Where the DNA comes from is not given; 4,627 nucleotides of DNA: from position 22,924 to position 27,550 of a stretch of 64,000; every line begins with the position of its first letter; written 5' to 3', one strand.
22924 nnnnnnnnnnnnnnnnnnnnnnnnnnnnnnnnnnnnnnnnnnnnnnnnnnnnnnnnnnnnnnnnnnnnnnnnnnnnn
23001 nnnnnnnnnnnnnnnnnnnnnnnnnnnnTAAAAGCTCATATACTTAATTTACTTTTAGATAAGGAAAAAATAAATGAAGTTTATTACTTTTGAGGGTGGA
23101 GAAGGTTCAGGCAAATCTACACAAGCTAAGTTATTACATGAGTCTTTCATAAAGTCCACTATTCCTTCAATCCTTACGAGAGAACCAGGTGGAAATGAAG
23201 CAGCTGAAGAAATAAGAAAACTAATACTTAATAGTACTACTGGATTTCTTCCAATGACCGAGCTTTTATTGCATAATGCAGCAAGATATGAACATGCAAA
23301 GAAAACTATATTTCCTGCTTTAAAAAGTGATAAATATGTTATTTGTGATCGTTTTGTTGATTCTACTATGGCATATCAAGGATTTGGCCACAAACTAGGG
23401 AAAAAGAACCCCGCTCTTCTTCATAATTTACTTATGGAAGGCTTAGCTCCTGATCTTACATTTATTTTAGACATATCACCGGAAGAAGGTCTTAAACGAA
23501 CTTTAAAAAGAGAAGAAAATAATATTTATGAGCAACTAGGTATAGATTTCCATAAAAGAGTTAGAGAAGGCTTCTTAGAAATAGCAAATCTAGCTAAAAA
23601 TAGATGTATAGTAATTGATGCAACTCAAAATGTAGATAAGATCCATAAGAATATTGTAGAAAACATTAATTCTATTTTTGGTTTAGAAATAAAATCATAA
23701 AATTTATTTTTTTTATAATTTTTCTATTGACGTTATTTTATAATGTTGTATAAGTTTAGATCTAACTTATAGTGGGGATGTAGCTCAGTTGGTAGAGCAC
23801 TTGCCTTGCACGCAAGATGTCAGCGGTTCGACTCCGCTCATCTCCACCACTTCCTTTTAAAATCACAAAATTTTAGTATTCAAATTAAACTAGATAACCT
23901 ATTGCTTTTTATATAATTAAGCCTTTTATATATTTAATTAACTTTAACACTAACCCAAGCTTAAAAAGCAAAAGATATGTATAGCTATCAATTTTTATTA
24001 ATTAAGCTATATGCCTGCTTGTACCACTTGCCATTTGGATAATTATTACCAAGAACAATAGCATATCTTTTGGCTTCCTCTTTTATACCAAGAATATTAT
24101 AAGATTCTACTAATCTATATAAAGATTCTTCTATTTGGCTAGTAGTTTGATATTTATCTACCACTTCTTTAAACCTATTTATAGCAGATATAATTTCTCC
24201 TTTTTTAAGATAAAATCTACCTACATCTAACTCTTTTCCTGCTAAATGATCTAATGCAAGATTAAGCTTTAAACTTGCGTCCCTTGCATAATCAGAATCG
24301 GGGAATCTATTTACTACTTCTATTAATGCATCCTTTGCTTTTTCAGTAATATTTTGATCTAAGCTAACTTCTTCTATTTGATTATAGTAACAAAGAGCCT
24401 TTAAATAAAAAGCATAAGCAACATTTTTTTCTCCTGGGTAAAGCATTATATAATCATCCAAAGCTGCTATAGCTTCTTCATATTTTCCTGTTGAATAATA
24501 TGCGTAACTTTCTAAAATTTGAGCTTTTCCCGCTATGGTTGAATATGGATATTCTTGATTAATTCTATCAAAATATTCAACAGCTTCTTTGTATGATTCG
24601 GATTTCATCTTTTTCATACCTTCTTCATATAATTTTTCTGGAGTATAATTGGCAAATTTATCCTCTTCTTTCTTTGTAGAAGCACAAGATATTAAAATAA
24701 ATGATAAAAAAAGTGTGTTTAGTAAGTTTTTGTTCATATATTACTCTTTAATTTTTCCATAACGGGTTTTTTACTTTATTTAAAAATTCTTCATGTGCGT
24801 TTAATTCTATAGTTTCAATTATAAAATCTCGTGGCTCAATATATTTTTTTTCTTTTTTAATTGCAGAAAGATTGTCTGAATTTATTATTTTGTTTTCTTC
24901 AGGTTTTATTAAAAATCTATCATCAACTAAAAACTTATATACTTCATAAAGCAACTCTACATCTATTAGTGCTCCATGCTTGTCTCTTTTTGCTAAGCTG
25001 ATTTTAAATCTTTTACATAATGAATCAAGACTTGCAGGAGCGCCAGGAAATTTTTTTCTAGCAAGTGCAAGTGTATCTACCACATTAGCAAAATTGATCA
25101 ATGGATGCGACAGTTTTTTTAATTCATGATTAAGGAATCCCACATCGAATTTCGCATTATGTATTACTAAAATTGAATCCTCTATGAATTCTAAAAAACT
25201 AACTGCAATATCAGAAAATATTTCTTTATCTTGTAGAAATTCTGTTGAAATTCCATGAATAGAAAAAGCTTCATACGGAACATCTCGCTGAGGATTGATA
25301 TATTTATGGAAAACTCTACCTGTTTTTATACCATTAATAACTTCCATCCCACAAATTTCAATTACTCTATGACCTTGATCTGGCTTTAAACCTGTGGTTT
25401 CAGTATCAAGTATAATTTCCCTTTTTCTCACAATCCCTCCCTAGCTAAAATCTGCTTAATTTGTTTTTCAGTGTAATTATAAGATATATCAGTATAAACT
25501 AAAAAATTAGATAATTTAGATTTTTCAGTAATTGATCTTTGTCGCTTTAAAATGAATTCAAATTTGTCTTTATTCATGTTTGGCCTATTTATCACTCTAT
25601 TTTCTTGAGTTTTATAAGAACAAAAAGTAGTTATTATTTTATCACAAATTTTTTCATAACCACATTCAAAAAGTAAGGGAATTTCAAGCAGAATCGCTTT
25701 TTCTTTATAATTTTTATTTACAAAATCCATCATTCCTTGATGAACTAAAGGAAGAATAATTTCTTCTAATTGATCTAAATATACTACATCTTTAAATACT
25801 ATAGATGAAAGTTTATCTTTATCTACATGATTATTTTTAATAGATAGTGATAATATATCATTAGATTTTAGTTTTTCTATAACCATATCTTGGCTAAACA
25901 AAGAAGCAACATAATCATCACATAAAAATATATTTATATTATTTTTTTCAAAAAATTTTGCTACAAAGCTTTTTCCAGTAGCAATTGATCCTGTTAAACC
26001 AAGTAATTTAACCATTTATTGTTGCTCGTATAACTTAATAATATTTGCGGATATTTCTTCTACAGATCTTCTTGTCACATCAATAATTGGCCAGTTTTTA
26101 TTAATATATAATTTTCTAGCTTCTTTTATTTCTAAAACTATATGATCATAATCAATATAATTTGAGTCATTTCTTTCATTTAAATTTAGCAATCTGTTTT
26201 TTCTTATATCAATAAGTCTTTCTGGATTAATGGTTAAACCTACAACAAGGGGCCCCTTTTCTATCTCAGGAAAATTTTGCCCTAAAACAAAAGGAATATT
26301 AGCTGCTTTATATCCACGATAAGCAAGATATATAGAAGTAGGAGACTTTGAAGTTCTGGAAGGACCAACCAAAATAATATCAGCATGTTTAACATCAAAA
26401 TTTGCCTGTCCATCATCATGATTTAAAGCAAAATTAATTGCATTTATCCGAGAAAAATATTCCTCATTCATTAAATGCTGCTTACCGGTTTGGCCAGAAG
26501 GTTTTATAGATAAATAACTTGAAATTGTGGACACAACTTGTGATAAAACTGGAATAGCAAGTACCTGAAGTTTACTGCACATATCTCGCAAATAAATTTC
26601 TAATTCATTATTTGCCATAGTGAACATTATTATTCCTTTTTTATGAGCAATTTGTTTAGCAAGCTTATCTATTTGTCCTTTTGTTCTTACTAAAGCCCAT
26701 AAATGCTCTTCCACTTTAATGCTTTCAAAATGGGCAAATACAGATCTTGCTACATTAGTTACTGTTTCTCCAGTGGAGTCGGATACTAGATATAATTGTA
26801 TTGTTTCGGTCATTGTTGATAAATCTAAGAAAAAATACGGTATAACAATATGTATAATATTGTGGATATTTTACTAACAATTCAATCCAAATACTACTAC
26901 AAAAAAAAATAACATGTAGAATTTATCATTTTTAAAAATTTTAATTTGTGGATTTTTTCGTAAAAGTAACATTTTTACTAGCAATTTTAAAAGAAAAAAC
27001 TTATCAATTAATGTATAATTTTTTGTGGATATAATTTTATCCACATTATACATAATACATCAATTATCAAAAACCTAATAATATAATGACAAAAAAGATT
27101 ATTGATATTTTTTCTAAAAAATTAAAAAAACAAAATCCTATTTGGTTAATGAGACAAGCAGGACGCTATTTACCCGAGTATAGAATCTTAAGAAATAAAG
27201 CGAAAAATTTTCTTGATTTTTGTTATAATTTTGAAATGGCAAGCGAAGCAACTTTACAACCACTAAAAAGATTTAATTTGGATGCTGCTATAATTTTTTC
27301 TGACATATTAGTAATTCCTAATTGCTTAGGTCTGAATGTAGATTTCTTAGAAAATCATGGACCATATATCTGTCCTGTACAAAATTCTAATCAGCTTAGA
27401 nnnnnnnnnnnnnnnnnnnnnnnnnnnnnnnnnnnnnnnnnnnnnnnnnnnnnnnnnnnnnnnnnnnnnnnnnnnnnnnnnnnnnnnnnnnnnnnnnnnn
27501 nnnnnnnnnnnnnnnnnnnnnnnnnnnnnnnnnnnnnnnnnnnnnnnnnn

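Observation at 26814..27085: Predicted chromosomal origin of replication in the DUF299(PDRP)-hemE spacer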

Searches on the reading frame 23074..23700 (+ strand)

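Call 5: search_protein_families(library=ncbifam, proteins=[window:23074-23700:+])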
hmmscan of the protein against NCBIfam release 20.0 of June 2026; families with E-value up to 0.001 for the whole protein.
window:23074-23700:+ (208 aa): 2 families
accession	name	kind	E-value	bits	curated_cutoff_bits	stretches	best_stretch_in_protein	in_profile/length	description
TIGR00041.1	DTMP_kinase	equivalog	1.6e-48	165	83.25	1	2-194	5-196/196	dTMP kinase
NF005923.0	PRK07933.1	equivalog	3e-05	23.5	193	1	3-196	2-209/213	dTMP kinase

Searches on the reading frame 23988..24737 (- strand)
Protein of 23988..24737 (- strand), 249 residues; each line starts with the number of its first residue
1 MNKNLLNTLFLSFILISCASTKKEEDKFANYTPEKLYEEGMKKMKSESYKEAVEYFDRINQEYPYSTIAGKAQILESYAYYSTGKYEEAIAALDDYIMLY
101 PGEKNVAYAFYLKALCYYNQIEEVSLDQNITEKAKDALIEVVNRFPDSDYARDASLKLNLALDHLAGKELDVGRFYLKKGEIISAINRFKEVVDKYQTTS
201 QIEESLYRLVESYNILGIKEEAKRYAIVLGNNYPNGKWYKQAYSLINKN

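Call 4: search_protein_families(library=ncbifam, proteins=[window:23988-24737:-])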
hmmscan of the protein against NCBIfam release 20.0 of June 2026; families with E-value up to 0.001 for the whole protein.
window:23988-24737:- (249 aa): 7 families
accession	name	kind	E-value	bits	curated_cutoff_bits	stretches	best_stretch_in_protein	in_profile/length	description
TIGR03302.1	OM_YfiO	subfamily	8.6e-79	264.4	81.4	1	7-239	6-239/239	outer membrane protein assembly factor BamD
NF008119.0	PRK10866.1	equivalog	7.2e-28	97.9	363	1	3-231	5-240/243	outer membrane protein assembly factor BamD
TIGR02795.1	tol_pal_ybgF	equivalog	2.4e-21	76.5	90.1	2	33-155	2-116/119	tol-pal system protein YbgF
NF052312.1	T9SS_PorW_SprE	equivalog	1.3e-10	40.6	250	2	181-238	561-618/716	type IX secretion system periplasmic lipoprotein PorW/SprE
NF053852.1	vesicle_Bd0635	exception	0.00031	20.4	250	0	171-244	143-216/223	CpoB-like predatory vesicle lipoprotein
NF040959.1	MamA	equivalog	0.00033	20.2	200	0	33-110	71-145/204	magnetosome protein MamA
NF008068.0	PRK10803.1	equivalog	0.0008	19.4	383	0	46-159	156-261/263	cell division protein CpoB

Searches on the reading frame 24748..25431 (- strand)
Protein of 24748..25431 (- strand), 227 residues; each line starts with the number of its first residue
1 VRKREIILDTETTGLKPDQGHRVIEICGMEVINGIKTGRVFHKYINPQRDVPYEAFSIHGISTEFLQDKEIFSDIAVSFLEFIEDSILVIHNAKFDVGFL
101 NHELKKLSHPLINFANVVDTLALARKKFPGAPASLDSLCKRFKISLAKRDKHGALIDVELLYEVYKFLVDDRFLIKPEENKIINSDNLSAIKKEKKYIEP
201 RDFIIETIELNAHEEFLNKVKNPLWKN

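Call 4: search_protein_families(library=ncbifam, proteins=[window:24748-25431:-])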
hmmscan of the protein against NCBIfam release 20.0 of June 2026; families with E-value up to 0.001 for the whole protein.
window:24748-25431:- (227 aa): 27 families (the best 25 are shown)
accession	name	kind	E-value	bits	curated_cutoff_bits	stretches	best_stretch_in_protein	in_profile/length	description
TIGR01406.1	dnaQ_proteo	equivalog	1.8e-76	256.8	222.7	1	4-225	1-229/231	DNA polymerase III subunit epsilon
NF004316.1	PRK05711.1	equivalog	3.4e-73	246.1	196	1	3-225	1-232/234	DNA polymerase III subunit epsilon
TIGR00573.1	dnaq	subfamily_domain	1.4e-48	165.3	71.5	1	4-195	8-194/217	exonuclease, DNA polymerase III, epsilon subunit family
NF001688.0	PRK00448.1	equivalog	7.2e-30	103.3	873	1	6-197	426-609/1445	PolC-type DNA polymerase III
TIGR01405.1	polC_Gram_pos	equivalog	4.3e-29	100.9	1043.45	1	6-196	192-378/1211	DNA polymerase III subunit alpha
NF005906.0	PRK07883.1-4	equivalog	8.7e-29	100.3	495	1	6-170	9-169/563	DEDD exonuclease domain-containing protein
NF005981.0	PRK08074.1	equivalog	1.9e-27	95.7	789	1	1-164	1-161/931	ATP-dependent DNA helicase DinG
NF005836.0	PRK07740.1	equivalog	5.1e-25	88.3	261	1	6-168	62-222/244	hypothetical protein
NF004963.0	PRK06309.1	equivalog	3.5e-24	85.7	245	1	5-171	4-165/232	DNA polymerase III subunit epsilon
NF005289.0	PRK06807.1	equivalog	4.5e-23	81.9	335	1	6-169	11-169/313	3'-5' exonuclease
NF005907.0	PRK07883.1-5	equivalog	1.1e-22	80.3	454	1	6-165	31-188/584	DEDD exonuclease domain-containing protein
NF005905.0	PRK07883.1-3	equivalog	2.4e-22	79.3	508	1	6-169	27-188/581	DEDD exonuclease domain-containing protein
NF004964.0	PRK06310.1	equivalog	4.8e-22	78.6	236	1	6-170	10-172/250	DNA polymerase III subunit epsilon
TIGR01407.1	dinG_rel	hypoth_equivalog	1.3e-20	73.3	547.7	1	7-157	4-150/889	putative DnaQ family exonuclease/DinG family helicase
NF005904.0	PRK07883.1-2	equivalog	2.1e-19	69.3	969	1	6-163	33-188/584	DEDD exonuclease domain-containing protein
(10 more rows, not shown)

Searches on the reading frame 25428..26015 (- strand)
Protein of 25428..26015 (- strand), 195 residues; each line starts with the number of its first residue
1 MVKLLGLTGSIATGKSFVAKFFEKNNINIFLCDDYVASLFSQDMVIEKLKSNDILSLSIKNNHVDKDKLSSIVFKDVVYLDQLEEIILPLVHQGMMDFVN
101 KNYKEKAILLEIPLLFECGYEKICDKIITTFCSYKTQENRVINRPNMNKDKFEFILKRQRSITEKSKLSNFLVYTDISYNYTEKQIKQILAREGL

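Call 4: search_protein_families(library=ncbifam, proteins=[window:25428-26015:-])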
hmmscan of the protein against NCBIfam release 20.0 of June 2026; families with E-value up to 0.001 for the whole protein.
window:25428-26015:- (195 aa): 2 families
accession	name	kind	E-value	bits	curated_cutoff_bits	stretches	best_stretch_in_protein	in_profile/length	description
TIGR00152.1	TIGR00152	equivalog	4.6e-30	104.9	65.55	1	5-187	2-187/188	dephospho-CoA kinase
NF002879.0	PRK03333.1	equivalog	3.1e-11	42.9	215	1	5-172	4-172/395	dephospho-CoA kinase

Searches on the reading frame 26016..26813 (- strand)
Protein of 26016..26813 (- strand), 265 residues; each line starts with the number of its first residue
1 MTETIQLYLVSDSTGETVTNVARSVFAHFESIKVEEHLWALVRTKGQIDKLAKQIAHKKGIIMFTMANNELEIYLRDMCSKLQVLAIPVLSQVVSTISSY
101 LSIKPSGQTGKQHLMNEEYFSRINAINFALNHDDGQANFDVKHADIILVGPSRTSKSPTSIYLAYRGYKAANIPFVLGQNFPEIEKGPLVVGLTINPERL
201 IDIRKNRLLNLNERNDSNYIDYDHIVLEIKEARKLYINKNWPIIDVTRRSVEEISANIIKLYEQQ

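Call 4: search_protein_families(library=ncbifam, proteins=[window:26016-26813:-])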
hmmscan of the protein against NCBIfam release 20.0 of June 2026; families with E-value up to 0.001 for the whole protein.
window:26016-26813:- (265 aa): 2 families
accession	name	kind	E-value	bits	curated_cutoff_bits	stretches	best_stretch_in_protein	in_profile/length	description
NF003742.0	PRK05339.1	subfamily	3.4e-91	305.6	225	1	3-264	4-265/270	pyruvate, phosphate dikinase/phosphoenolpyruvate synthase regulator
NF049928.1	PEPSynRegPpsR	equivalog_domain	3.3e-48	164.3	350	1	6-261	5-265/272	posphoenolpyruvate synthetase regulatory kinase/phosphorylase PpsR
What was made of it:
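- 26016..26813 (-): Left boundary gene: pyruvate phosphate dikinase regulatory protein (COG1806 / DUF299 / PF03618). Call 4: NF003742, E 3e-91.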

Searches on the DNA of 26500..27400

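Call 51: search_rna_families(source=window, start=26500, end=27400, threshold=evalue, max_evalue=1)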
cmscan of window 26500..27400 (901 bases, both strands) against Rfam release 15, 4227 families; matches with E-value up to 1: 0.
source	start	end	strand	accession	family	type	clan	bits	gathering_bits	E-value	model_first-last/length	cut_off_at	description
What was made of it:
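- Tried and rejected: Rfam has no match at E<=1 in 26500-27400 (call 51).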
